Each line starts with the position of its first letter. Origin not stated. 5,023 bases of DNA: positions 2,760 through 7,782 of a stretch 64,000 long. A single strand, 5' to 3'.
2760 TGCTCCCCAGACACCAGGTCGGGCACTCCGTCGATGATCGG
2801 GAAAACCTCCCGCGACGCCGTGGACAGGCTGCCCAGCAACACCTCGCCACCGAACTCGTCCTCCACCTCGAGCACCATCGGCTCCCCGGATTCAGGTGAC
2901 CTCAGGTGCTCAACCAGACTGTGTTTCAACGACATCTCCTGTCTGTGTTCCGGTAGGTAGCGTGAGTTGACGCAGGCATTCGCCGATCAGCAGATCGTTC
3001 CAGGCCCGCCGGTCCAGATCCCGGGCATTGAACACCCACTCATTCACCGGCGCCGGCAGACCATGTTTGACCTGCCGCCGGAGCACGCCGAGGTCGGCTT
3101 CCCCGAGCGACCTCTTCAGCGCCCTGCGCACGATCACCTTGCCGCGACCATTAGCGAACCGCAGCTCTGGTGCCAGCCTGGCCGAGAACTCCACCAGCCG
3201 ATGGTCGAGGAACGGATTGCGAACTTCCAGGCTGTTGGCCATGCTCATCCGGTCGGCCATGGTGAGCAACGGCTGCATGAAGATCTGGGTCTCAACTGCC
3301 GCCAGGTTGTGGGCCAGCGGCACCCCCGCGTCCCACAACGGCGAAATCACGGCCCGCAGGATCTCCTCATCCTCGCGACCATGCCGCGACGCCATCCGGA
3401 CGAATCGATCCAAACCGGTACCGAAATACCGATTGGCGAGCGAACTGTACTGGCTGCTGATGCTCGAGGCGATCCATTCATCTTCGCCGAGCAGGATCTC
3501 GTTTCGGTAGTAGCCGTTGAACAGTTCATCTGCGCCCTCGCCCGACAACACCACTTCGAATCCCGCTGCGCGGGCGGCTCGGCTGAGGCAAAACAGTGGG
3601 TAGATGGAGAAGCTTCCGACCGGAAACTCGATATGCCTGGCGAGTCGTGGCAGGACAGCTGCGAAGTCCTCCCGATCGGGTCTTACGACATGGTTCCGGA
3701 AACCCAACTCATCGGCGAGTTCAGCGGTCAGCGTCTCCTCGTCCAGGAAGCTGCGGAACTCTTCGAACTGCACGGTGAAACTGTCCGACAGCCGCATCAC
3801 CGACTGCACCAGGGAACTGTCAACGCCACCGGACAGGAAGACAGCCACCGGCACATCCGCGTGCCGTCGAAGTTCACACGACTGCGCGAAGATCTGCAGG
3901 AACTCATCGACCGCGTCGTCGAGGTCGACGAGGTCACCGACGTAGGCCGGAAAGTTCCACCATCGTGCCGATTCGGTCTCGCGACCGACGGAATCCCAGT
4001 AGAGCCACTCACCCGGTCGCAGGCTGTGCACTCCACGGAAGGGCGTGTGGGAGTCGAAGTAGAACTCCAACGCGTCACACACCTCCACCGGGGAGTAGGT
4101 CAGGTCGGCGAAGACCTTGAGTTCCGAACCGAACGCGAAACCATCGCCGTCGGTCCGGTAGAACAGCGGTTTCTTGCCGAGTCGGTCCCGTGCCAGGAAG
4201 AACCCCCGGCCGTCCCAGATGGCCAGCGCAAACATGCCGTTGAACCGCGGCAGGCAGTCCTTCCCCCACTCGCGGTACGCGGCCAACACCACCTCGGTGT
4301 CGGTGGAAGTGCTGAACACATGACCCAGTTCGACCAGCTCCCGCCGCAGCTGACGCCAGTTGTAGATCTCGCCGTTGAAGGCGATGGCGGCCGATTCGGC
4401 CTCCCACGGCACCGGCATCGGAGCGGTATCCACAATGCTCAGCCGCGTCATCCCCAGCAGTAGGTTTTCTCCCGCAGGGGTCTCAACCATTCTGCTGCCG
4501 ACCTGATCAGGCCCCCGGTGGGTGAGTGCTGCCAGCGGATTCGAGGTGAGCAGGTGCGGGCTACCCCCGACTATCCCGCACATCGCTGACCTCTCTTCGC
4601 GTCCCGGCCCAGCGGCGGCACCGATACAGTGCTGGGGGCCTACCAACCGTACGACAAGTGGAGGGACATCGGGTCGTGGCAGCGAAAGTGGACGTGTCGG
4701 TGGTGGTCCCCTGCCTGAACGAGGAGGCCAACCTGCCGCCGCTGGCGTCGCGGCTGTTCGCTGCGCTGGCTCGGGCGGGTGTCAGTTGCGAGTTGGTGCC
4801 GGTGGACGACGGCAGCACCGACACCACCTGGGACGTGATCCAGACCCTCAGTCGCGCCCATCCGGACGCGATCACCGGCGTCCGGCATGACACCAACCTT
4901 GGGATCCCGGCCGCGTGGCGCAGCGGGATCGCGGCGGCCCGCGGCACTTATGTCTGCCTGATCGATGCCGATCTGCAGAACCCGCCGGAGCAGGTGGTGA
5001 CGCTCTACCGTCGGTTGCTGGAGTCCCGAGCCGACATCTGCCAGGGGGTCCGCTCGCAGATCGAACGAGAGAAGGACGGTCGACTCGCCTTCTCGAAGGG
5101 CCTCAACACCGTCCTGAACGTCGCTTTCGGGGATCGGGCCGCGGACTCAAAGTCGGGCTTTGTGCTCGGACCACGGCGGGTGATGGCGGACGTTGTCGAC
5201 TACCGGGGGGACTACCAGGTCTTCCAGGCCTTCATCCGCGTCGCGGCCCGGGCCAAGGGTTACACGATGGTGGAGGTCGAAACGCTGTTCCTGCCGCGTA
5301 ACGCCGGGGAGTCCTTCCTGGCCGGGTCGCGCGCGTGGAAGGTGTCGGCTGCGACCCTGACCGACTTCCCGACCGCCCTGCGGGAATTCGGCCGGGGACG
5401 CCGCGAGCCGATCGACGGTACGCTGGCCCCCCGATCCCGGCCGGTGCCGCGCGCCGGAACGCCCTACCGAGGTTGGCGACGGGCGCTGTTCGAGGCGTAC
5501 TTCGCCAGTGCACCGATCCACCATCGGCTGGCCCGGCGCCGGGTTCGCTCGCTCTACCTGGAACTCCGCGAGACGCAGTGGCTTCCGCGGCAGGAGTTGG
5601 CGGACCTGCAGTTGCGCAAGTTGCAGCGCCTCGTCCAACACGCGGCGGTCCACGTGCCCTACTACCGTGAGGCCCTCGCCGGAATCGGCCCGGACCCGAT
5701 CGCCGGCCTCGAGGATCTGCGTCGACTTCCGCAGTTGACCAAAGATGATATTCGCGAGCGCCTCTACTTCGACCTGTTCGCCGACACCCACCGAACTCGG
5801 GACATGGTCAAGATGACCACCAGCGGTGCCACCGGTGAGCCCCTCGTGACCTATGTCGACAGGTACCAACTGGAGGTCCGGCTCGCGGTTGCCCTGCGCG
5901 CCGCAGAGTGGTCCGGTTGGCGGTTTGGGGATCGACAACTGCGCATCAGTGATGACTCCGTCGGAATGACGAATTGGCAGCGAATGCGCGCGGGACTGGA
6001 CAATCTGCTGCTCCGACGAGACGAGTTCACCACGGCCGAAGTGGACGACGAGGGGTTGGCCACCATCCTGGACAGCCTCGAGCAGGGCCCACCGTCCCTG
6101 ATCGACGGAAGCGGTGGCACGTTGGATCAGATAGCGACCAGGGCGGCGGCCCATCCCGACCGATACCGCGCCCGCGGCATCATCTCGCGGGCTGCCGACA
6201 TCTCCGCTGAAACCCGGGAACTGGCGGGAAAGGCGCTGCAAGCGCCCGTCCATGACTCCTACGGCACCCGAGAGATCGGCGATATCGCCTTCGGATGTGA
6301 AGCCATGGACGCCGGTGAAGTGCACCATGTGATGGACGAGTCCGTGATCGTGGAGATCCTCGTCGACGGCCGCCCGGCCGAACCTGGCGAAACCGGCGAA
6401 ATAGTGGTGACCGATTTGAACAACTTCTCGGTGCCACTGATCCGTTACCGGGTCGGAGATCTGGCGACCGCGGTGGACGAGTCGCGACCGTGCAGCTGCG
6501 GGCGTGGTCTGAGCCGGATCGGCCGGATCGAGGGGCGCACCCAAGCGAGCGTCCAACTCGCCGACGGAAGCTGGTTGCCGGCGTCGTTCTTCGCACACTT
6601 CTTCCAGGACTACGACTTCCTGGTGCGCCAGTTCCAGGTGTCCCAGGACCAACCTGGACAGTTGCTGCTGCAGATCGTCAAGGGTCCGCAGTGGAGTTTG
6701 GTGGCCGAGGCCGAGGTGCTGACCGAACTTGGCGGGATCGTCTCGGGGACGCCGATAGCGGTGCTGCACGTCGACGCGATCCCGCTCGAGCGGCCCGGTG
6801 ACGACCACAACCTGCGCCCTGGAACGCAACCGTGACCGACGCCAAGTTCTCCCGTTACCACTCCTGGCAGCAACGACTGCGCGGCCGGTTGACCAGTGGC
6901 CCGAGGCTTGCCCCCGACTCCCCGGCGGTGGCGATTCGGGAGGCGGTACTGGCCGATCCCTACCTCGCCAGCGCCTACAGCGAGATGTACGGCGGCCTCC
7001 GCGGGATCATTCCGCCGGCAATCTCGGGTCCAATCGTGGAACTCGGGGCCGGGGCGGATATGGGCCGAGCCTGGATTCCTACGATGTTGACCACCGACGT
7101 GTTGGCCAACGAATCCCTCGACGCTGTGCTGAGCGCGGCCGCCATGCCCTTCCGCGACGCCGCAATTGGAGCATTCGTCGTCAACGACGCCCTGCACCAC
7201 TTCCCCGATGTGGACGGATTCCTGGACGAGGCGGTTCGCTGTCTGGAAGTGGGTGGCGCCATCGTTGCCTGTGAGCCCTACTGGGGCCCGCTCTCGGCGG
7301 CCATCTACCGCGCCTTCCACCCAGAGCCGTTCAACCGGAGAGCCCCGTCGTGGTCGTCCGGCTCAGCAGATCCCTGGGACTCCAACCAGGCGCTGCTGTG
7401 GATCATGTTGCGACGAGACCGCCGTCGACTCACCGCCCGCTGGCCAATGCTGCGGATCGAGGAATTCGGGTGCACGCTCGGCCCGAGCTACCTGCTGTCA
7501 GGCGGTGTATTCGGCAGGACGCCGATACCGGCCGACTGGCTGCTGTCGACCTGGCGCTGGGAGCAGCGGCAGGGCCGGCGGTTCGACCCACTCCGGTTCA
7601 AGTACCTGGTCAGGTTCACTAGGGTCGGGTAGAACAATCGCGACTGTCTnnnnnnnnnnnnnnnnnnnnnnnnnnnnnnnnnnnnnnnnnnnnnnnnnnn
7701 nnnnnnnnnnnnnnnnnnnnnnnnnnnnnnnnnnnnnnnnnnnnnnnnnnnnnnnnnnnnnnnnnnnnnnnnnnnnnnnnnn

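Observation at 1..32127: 32-kb wall-glycan locus joining Emb-like, AftD-like and other GT-C proteins to an unusual cytoplasmic tailoring set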

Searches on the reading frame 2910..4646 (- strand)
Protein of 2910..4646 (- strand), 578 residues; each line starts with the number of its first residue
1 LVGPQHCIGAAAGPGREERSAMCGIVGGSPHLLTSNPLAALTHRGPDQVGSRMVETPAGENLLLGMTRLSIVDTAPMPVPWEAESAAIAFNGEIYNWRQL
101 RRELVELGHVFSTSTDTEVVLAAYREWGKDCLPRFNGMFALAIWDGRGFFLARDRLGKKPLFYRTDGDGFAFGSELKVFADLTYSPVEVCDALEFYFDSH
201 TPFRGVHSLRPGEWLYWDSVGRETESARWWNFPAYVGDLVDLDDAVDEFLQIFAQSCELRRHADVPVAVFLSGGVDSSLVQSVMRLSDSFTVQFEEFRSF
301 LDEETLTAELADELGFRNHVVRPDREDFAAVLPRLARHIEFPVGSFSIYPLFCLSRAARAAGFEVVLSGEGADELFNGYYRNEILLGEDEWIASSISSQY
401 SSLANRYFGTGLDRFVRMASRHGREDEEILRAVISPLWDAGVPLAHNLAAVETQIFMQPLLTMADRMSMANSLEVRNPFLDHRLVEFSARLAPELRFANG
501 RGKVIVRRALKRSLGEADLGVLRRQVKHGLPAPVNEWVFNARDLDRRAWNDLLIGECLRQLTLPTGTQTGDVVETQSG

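Call 5: search_protein_families(library=pfam, proteins=[window:2910-4646:-], max_evalue=0.01)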
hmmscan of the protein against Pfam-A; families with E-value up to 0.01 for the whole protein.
window:2910-4646:- (578 aa): 3 families
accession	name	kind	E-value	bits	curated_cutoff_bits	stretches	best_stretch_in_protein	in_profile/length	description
PF00733.27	Asn_synthase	-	5.2e-62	211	21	1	250-546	3-302/354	Asparagine synthase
PF13537.11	GATase_7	-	1.2e-36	125.8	25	1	68-179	3-121/123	Glutamine amidotransferase domain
PF13522.11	GATase_6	-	5.9e-35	120.6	27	1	61-175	11-130/130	Glutamine amidotransferase domain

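Call 9: search_protein_families(library=ncbifam, proteins=[window:2910-4646:-], max_evalue=0.01)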
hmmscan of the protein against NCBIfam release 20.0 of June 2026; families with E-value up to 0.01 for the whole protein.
window:2910-4646:- (578 aa): 9 families
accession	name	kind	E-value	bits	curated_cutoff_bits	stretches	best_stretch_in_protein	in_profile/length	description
TIGR01536.1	asn_synth_AEB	equivalog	6.8e-109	365.2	267.1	1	39-514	25-505/517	asparagine synthase (glutamine-hydrolyzing)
TIGR03108.1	eps_aminotran_1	hypoth_equivalog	3.9e-87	293.4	816.9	2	40-389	27-384/628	XrtA/PEP-CTERM system amidotransferase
TIGR03104.1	trio_amidotrans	equivalog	1.4e-70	238.2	570.1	1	38-513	24-508/589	N-acetylglutaminylglutamine amidotransferase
NF006949.0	PRK09431.1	equivalog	1.8e-59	201.7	499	2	38-380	25-359/554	asparagine synthase B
NF033535.1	lass_lactam_cya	exception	2.5e-46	158.5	525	2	38-393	24-394/668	lasso peptide isopeptide bond-forming cyclase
NF033561.1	macrolact_Ik_Al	subfamily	6.7e-11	41.5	300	1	102-280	48-227/561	albusnodin/ikarugamycin family macrolactam cyclase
TIGR01134.1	purF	equivalog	2e-10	40.7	350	1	74-180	84-200/432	amidophosphoribosyltransferase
NF001484.0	PRK00331.1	subfamily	5.7e-06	25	381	1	83-122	92-131/601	isomerizing glutamine--fructose-6-phosphate transaminase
TIGR01135.1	glmS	equivalog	9.3e-06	24.4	418.05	1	84-121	92-129/607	glutamine--fructose-6-phosphate transaminase (isomerizing)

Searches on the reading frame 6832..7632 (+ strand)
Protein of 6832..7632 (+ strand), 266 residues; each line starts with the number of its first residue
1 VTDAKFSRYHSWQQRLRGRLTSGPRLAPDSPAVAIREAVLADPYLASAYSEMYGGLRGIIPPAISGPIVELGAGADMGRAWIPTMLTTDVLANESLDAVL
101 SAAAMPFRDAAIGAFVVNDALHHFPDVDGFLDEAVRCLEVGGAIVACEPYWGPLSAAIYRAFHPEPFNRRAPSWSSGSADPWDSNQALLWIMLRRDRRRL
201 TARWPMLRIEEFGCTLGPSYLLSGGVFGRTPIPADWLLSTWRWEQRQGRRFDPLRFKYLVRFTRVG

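Call 5: search_protein_families(library=pfam, proteins=[window:6832-7632:+], max_evalue=0.01)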
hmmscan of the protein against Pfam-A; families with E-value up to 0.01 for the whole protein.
window:6832-7632:+ (266 aa): 1 family
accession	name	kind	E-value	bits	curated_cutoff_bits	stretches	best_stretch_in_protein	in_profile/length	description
PF08241.18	Methyltransf_11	-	1.6e-07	32.3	21.2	1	99-145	48-94/95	Methyltransferase domain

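Call 9: search_protein_families(library=ncbifam, proteins=[window:6832-7632:+], max_evalue=0.01)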
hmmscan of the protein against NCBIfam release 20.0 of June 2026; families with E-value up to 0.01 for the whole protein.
window:6832-7632:+ (266 aa): 1 family
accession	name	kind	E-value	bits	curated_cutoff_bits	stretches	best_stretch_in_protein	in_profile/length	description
NF045823.1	PthPhpthDimycoMt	equivalog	0.00028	20.1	300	1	101-145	121-165/256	phthiotriol/phenolphthiotriol dimycocerosates methyltransferase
